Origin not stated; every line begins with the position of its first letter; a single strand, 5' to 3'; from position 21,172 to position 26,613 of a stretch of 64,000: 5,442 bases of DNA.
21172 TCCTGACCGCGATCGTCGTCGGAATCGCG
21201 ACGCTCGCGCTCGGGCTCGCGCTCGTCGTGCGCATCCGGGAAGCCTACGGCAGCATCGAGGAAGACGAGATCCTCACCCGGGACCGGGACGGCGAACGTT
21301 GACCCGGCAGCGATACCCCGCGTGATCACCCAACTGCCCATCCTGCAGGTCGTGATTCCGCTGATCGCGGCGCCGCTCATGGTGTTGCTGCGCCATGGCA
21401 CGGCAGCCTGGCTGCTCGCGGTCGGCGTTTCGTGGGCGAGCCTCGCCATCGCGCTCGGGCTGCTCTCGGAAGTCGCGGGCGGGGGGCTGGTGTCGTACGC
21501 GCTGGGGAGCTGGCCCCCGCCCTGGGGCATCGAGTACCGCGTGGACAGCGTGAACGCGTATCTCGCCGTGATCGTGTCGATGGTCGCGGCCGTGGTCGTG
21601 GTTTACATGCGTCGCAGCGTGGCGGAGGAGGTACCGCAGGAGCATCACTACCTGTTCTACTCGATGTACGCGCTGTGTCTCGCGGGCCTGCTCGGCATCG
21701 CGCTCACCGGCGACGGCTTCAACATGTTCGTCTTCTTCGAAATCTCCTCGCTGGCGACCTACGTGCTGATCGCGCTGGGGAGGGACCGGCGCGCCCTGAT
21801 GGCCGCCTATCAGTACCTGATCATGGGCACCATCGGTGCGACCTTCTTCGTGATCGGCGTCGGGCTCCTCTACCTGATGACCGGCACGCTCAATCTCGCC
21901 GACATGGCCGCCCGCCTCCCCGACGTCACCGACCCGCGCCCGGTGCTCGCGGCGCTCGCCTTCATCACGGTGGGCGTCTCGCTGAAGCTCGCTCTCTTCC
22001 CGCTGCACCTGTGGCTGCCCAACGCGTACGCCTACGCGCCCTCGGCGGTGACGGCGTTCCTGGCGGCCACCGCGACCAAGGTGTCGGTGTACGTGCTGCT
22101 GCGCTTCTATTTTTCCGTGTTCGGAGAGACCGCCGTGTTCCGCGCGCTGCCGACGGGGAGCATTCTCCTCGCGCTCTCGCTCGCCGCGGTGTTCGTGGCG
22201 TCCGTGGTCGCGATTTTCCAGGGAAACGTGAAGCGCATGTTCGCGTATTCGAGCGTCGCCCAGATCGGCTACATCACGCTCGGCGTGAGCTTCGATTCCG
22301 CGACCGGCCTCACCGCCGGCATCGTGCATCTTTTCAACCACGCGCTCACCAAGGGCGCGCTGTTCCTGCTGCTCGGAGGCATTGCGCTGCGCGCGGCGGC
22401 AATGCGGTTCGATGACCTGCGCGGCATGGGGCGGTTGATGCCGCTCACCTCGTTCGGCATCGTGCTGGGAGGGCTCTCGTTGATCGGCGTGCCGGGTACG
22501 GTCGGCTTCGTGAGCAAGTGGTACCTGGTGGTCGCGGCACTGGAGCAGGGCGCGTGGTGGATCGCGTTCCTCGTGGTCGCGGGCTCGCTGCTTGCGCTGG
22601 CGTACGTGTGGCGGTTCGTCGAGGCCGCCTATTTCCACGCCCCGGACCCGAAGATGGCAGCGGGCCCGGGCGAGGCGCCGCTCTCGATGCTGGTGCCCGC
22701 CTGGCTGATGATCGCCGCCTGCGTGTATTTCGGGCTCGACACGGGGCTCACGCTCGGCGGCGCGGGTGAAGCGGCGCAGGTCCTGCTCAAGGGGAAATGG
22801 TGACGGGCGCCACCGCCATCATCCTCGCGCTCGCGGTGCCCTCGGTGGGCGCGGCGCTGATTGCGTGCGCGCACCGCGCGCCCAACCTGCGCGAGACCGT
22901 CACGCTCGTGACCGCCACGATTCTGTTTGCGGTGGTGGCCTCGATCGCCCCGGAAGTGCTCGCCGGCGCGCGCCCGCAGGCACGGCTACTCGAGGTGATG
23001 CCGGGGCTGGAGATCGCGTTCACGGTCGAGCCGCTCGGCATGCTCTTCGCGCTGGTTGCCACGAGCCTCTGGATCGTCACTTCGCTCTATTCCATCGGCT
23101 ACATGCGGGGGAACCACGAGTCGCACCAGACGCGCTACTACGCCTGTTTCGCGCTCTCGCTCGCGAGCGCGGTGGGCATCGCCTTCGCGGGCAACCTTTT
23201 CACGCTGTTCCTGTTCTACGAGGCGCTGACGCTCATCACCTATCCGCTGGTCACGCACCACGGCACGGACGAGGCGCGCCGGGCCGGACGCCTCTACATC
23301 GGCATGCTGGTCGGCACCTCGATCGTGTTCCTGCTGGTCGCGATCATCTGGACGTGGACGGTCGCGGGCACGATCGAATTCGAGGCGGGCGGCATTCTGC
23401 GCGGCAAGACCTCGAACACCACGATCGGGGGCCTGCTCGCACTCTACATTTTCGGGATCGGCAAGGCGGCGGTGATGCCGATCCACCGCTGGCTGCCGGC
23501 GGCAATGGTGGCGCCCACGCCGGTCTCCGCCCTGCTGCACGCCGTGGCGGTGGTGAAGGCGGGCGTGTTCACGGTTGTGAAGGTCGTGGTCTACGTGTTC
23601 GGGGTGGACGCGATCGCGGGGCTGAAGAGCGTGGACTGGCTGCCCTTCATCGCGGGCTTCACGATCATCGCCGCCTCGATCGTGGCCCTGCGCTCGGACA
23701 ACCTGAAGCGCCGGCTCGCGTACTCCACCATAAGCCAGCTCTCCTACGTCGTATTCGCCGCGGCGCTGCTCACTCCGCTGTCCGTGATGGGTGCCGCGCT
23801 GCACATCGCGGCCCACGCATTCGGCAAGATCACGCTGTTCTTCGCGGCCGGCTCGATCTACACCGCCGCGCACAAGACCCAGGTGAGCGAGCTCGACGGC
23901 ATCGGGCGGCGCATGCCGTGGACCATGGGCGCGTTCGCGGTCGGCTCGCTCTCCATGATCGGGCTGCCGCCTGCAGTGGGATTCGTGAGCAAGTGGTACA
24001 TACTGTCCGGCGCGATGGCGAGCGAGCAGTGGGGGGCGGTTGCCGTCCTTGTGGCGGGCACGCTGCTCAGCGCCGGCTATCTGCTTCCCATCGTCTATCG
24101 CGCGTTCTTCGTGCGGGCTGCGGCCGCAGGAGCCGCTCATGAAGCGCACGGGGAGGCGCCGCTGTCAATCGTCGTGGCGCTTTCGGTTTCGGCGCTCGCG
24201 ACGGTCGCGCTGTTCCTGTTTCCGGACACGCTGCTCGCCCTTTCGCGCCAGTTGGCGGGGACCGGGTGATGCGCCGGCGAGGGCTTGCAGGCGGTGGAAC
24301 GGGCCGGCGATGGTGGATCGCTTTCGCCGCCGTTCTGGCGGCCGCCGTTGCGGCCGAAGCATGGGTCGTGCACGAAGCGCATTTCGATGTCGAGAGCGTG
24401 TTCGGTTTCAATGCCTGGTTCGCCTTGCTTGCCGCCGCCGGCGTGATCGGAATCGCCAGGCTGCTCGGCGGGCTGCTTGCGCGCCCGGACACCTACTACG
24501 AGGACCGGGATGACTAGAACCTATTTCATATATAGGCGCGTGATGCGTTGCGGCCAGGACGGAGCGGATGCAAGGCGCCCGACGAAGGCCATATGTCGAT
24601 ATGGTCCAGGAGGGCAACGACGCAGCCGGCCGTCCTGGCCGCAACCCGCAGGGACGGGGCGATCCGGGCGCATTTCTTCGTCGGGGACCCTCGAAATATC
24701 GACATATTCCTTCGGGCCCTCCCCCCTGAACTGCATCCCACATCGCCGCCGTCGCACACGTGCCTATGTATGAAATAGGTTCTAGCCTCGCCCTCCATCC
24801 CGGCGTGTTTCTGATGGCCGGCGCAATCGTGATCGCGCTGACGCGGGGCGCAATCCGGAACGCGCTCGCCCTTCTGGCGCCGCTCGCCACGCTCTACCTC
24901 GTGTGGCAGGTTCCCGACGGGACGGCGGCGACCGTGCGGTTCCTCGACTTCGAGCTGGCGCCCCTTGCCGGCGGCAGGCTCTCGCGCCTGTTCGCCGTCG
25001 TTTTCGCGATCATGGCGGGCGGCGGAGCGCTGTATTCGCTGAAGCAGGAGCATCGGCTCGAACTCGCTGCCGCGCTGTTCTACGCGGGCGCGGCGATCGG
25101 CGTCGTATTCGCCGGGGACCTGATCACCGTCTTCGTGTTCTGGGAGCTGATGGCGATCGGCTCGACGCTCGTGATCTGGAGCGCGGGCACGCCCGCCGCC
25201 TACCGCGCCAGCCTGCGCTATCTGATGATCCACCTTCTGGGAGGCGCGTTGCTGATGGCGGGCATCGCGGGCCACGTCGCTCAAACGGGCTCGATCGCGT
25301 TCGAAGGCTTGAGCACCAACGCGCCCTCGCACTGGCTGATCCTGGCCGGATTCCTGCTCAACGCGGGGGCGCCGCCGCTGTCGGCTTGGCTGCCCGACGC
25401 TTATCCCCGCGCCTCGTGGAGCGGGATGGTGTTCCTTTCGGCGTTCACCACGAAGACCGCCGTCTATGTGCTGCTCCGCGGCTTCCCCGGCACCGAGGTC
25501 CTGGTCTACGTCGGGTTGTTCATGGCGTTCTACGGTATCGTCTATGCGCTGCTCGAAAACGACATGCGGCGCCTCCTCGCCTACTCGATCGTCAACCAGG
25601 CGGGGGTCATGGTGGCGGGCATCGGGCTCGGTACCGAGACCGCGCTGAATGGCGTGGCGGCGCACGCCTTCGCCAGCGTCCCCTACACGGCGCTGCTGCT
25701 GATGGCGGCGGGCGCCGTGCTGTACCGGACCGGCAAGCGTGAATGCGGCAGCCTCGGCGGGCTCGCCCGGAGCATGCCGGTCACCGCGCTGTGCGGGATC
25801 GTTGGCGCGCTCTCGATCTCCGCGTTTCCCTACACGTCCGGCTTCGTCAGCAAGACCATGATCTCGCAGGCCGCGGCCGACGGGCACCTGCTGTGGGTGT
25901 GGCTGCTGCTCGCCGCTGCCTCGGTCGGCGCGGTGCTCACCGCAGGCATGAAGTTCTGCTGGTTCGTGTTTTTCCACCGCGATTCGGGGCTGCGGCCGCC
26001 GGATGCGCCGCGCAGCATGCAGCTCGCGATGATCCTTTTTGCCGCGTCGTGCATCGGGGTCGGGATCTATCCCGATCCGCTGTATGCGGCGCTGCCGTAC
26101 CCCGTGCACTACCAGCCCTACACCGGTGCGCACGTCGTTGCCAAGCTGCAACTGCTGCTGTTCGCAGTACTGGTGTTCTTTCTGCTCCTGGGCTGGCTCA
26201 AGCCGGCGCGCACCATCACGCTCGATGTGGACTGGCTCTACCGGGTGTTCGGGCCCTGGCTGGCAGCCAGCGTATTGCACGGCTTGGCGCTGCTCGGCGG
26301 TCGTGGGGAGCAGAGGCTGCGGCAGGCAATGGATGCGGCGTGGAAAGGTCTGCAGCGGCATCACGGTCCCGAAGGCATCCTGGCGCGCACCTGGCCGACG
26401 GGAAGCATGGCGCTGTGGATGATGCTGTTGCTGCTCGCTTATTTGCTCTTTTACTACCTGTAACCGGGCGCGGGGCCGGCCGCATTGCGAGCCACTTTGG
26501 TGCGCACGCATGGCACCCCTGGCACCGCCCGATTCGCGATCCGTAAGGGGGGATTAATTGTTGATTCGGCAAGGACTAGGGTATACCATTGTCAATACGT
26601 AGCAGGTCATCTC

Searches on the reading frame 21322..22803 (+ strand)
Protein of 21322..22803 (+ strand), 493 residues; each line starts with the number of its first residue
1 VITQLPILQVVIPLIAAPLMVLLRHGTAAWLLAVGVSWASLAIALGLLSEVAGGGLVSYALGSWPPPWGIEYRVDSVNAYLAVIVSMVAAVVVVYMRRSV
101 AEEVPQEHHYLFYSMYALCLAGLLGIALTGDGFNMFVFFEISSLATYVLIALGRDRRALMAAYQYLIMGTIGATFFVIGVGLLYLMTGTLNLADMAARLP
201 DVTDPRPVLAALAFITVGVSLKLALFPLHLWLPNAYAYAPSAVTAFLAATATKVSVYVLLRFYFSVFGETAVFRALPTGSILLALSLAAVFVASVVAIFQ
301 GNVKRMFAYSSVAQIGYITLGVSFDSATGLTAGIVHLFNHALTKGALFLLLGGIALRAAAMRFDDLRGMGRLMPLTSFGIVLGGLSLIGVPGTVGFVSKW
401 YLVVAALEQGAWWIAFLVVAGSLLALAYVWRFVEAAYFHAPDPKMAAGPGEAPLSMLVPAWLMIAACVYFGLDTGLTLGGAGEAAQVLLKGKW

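Call 57: search_protein_families(library=pfam, proteins=[window:21322-22803:+], max_evalue=0.00001)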
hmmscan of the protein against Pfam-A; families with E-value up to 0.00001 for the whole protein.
window:21322-22803:+ (493 aa): 2 families
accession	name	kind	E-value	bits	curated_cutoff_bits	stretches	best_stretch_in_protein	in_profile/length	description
PF00361.26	Proton_antipo_M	-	6.8e-61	206.5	21.5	1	133-424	5-293/294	NADH:quinone oxidoreductase/Mrp antiporter, TM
PF10125.14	NADHdeh_related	-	7e-06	26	27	1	91-219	48-172/218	NADH dehydrogenase I, subunit N related protein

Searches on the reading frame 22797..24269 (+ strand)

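Call 57: search_protein_families(library=pfam, proteins=[window:22797-24269:+], max_evalue=0.00001)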
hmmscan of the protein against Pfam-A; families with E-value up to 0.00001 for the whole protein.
window:22797-24269:+ (490 aa): 1 family
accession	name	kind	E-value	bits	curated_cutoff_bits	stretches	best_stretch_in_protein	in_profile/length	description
PF00361.26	Proton_antipo_M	-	3.6e-54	184.4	21.5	1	131-424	1-293/294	NADH:quinone oxidoreductase/Mrp antiporter, TM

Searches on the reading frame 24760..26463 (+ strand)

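Call 57: search_protein_families(library=pfam, proteins=[window:24760-26463:+], max_evalue=0.00001)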
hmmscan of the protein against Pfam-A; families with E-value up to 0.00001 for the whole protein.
window:24760-26463:+ (567 aa): 1 family
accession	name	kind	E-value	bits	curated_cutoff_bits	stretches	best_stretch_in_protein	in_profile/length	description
PF00361.26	Proton_antipo_M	-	1.7e-40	139.5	21.5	1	118-385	1-288/294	NADH:quinone oxidoreductase/Mrp antiporter, TM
